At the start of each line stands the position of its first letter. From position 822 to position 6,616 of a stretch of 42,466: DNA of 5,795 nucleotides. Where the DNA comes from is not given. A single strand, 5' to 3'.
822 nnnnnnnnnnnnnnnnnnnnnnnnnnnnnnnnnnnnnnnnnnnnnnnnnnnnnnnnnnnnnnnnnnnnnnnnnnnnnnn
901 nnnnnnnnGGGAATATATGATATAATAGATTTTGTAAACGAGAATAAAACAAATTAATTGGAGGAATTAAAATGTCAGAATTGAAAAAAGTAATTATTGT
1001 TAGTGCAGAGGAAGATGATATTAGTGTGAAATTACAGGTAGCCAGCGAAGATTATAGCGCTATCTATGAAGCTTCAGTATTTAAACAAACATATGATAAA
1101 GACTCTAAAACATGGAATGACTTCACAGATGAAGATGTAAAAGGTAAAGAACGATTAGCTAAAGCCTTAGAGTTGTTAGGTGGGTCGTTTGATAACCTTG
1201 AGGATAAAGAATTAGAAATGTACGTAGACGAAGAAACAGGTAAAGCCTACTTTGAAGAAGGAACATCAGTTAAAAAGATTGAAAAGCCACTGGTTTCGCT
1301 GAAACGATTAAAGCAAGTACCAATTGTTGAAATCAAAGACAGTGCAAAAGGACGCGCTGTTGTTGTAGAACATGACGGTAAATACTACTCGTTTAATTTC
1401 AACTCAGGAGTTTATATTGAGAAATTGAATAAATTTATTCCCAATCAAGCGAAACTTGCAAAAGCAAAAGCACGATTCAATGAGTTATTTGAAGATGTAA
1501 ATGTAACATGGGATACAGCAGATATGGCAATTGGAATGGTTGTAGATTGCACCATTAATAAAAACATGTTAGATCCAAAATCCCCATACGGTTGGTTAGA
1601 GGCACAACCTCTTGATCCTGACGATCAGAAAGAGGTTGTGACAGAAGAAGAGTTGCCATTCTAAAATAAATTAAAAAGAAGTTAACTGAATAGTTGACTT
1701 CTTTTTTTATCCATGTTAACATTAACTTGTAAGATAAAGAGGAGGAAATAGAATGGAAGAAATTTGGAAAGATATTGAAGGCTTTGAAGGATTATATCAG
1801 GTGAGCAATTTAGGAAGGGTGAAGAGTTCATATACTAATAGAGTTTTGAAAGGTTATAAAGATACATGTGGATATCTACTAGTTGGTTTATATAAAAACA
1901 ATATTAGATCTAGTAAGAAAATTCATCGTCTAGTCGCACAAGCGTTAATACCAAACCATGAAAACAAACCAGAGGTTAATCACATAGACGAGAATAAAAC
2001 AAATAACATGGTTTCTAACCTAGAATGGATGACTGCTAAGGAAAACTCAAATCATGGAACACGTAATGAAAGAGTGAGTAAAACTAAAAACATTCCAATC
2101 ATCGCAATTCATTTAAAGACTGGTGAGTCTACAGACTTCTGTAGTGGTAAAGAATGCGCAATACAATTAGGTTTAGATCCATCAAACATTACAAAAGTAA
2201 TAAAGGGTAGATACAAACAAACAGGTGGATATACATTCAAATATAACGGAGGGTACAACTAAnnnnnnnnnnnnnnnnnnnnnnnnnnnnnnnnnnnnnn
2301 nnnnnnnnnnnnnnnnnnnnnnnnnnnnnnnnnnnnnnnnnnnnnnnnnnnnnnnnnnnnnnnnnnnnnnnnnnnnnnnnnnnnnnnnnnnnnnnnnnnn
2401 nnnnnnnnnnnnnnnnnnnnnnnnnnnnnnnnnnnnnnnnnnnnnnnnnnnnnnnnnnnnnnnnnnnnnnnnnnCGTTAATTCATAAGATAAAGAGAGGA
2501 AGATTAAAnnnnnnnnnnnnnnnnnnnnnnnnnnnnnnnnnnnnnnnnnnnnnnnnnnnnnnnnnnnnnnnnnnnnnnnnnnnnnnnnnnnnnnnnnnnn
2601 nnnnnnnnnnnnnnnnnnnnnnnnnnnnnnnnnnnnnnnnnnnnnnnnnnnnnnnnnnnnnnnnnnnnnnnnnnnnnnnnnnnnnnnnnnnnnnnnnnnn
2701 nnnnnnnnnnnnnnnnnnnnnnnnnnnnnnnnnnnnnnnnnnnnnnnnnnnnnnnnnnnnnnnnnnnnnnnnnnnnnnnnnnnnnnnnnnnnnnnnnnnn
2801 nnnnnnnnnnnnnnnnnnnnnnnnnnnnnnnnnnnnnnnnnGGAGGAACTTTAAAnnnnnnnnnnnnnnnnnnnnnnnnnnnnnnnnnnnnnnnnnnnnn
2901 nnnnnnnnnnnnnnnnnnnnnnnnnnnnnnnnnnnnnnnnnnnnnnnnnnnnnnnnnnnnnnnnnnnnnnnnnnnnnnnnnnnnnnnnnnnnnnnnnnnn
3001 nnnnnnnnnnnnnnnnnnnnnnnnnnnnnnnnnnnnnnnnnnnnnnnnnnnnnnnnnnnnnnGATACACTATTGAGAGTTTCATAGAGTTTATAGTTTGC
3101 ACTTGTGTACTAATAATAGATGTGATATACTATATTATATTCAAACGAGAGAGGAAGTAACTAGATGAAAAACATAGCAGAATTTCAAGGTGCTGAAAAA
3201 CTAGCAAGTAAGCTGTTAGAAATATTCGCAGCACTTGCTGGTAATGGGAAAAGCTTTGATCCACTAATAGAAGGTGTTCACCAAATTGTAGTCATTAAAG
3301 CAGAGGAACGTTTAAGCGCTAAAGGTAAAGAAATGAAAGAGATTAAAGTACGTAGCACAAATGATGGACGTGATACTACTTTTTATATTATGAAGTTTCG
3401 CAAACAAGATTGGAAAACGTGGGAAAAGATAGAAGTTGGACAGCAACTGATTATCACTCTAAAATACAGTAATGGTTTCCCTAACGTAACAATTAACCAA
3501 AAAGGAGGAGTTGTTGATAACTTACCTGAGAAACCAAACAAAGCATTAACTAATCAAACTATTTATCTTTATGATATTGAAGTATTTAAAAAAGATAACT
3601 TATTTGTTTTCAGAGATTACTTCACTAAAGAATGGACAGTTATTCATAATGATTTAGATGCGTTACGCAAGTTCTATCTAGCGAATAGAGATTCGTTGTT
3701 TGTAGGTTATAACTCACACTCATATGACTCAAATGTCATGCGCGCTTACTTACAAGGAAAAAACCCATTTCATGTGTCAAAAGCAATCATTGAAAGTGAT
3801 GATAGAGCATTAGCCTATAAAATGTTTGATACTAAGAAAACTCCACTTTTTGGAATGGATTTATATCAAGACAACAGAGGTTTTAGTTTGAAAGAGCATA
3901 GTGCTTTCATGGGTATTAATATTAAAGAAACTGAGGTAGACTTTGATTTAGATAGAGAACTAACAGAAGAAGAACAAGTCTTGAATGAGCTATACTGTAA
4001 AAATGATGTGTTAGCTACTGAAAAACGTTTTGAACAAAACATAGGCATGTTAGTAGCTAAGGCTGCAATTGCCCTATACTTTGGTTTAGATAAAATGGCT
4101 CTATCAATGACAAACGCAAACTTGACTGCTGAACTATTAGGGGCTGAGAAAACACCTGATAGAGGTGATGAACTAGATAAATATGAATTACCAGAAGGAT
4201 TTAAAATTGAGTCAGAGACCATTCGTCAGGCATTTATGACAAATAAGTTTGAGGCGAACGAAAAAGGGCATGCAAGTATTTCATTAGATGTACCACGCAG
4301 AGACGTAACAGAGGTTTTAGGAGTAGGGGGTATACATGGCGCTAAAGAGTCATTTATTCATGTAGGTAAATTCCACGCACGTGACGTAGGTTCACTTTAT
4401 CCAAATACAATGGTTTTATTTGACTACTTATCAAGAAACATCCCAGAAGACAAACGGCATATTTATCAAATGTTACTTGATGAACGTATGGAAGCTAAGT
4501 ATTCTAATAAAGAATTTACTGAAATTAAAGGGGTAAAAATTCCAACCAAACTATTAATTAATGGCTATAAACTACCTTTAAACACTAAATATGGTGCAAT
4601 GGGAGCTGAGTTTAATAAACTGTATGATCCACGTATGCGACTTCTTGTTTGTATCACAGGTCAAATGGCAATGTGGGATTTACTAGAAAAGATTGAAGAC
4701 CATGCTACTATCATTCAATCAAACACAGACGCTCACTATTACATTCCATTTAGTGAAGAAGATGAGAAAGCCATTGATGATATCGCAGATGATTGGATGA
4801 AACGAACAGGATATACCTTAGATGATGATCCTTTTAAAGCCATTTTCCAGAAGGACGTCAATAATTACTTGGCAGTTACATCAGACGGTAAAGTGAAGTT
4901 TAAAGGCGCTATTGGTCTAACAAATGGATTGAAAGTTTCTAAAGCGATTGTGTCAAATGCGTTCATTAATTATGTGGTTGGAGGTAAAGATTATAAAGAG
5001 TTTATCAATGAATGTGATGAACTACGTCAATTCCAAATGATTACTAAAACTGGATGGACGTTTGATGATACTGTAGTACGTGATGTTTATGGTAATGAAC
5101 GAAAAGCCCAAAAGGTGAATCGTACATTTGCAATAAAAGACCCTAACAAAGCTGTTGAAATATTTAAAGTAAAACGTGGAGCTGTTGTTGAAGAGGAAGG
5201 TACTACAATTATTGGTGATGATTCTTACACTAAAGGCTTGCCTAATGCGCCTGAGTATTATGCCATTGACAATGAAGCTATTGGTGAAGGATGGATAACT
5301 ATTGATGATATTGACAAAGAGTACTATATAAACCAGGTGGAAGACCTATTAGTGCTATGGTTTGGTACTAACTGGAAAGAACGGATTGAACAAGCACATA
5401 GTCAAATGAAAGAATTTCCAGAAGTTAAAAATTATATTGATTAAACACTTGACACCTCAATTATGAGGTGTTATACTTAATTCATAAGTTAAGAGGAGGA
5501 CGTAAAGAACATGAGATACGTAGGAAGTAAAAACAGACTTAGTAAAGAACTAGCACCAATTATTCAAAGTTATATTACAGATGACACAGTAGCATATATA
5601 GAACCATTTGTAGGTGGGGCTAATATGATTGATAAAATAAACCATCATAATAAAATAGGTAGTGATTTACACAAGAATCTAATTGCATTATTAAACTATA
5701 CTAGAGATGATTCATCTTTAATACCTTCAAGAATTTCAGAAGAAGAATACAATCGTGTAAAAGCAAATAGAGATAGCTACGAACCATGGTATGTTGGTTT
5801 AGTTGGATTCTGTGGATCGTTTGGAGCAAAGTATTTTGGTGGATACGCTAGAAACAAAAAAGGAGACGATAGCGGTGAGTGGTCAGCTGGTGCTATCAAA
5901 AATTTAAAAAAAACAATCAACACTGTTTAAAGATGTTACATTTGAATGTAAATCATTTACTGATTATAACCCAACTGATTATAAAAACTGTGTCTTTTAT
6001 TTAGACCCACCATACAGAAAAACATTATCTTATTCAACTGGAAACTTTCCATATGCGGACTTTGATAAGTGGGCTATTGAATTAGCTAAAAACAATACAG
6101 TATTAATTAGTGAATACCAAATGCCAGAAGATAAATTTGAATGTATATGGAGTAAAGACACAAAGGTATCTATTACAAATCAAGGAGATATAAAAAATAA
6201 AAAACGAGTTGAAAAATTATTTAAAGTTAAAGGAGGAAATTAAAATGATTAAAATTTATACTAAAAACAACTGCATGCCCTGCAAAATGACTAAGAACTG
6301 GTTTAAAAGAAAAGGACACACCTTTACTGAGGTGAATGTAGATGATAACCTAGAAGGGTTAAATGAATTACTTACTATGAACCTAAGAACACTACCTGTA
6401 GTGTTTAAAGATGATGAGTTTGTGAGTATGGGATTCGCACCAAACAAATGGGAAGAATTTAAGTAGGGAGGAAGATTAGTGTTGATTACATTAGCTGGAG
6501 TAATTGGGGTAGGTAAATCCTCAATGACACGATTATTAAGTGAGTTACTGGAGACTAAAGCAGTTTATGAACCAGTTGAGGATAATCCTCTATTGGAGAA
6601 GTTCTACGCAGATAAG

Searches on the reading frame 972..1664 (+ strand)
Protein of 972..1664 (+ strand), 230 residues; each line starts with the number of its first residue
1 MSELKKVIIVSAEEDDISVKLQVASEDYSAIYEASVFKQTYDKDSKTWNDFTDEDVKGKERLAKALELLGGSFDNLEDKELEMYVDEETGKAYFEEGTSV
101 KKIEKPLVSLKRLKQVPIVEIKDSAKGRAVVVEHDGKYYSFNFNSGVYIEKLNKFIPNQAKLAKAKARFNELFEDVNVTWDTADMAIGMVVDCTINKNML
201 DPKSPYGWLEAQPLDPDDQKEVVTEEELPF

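Call 61: search_protein_families(library=phrogs, proteins=[window:972-1664:+], max_evalue=0.00001)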
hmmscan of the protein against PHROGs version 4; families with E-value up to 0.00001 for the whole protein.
window:972-1664:+ (230 aa): 1 family
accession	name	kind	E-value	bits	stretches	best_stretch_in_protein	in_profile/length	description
phrog_6479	-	unknown function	3.6e-82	276.2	1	1-222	3-221/222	-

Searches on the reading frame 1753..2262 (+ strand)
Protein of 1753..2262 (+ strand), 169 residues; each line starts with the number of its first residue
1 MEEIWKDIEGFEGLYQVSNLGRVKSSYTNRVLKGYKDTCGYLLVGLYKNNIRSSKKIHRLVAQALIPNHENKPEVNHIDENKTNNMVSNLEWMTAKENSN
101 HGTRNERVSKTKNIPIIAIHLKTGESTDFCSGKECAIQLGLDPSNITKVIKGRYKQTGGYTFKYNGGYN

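Call 61: search_protein_families(library=phrogs, proteins=[window:1753-2262:+], max_evalue=0.00001)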
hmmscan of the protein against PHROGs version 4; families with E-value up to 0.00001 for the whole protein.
window:1753-2262:+ (169 aa): 13 families
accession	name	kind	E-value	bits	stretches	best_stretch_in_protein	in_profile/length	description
phrog_59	-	DNA, RNA and nucleotide metabolism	1.3e-49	170.7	1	1-162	136-282/423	HNH endonuclease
phrog_959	-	DNA, RNA and nucleotide metabolism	4.4e-38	131.2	1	1-111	4-115/138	HNH endonuclease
phrog_1492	-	DNA, RNA and nucleotide metabolism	2e-28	100.7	1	1-111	43-168/414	HNH endonuclease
phrog_20162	-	DNA, RNA and nucleotide metabolism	1.9e-18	67.6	1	92-164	9-81/88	HNH endonuclease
phrog_37683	-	unknown function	7.5e-16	59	1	14-103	120-209/279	-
phrog_34622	-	unknown function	6.7e-10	40.1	1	116-165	3-52/189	-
phrog_15471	-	DNA, RNA and nucleotide metabolism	2.2e-07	31.9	1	37-106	14-84/183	HNH endonuclease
phrog_7545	-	DNA, RNA and nucleotide metabolism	4.4e-07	31.2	1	35-111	62-142/160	HNH endonuclease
phrog_99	-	DNA, RNA and nucleotide metabolism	5.3e-07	30.6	1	34-105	143-208/383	HNH endonuclease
phrog_14913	-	DNA, RNA and nucleotide metabolism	3.1e-06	28.3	1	47-104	31-90/149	HNH endonuclease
phrog_826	-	DNA, RNA and nucleotide metabolism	5e-06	27.3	1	53-111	108-167/281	HNH endonuclease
phrog_3855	-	DNA, RNA and nucleotide metabolism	5.3e-06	27.8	0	111-165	3-57/115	HTH DNA binding protein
phrog_17657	-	DNA, RNA and nucleotide metabolism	5.7e-06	27.2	1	13-94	78-166/168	HNH endonuclease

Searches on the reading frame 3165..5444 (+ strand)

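Call 61: search_protein_families(library=phrogs, proteins=[window:3165-5444:+], max_evalue=0.00001)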
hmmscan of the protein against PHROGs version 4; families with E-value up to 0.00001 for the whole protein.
window:3165-5444:+ (759 aa): 3 families
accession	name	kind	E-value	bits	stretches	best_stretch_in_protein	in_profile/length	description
phrog_1252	-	DNA, RNA and nucleotide metabolism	9.2e-171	570.7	1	81-743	22-662/663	DNA polymerase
phrog_18505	-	DNA, RNA and nucleotide metabolism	4.2e-16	60.1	1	467-654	39-234/349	DNA polymerase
phrog_4210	-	DNA, RNA and nucleotide metabolism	3.3e-12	46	1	124-554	713-1112/1304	DNA polymerase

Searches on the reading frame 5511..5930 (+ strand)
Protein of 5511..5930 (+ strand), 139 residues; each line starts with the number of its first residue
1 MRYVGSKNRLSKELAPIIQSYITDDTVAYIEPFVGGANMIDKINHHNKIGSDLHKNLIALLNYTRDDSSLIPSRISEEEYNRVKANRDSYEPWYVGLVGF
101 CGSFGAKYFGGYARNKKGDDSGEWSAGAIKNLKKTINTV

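Call 15: search_protein_families(library=phrogs, proteins=[window:5511-5930:+], max_evalue=0.001)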
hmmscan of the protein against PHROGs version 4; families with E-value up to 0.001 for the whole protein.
window:5511-5930:+ (139 aa): 1 family
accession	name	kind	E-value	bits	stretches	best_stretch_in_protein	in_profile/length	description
phrog_56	-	other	3.7e-17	63.8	1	1-91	65-162/647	DNA methyltransferase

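Call 28: search_protein_families(library=pfam, proteins=[window:5511-5930:+], max_evalue=0.1)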
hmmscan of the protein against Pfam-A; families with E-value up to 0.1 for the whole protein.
window:5511-5930:+ (139 aa): 1 family
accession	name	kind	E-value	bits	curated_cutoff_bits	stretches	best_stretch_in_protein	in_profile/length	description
PF02086.21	MethyltransfD12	-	9.7e-08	32.5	22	1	3-90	1-88/253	D12 class N6 adenine-specific DNA methyltransferase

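Call 88: search_protein_families(library=pfam, proteins=[window:5511-5930:+], max_evalue=0.01)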
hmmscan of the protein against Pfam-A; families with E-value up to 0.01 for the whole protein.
window:5511-5930:+ (139 aa): 1 family
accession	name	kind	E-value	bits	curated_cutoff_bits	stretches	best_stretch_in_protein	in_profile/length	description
PF02086.21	MethyltransfD12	-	9.7e-08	32.5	22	1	3-90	1-88/253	D12 class N6 adenine-specific DNA methyltransferase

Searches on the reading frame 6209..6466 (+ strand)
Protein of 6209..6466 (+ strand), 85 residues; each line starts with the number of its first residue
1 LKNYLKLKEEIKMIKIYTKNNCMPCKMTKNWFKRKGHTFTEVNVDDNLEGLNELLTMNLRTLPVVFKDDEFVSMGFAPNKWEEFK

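Call 88: search_protein_families(library=pfam, proteins=[window:6209-6466:+], max_evalue=0.01)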
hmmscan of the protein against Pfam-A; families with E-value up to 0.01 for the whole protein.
window:6209-6466:+ (85 aa): 2 families
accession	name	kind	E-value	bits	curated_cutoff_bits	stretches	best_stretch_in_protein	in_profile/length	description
PF00462.30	Glutaredoxin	-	4.6e-14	52.8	22.9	1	14-72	1-60/60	Glutaredoxin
PF13192.12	Thioredoxin_3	-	0.0042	17.5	24.8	1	14-80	3-68/76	Thioredoxin domain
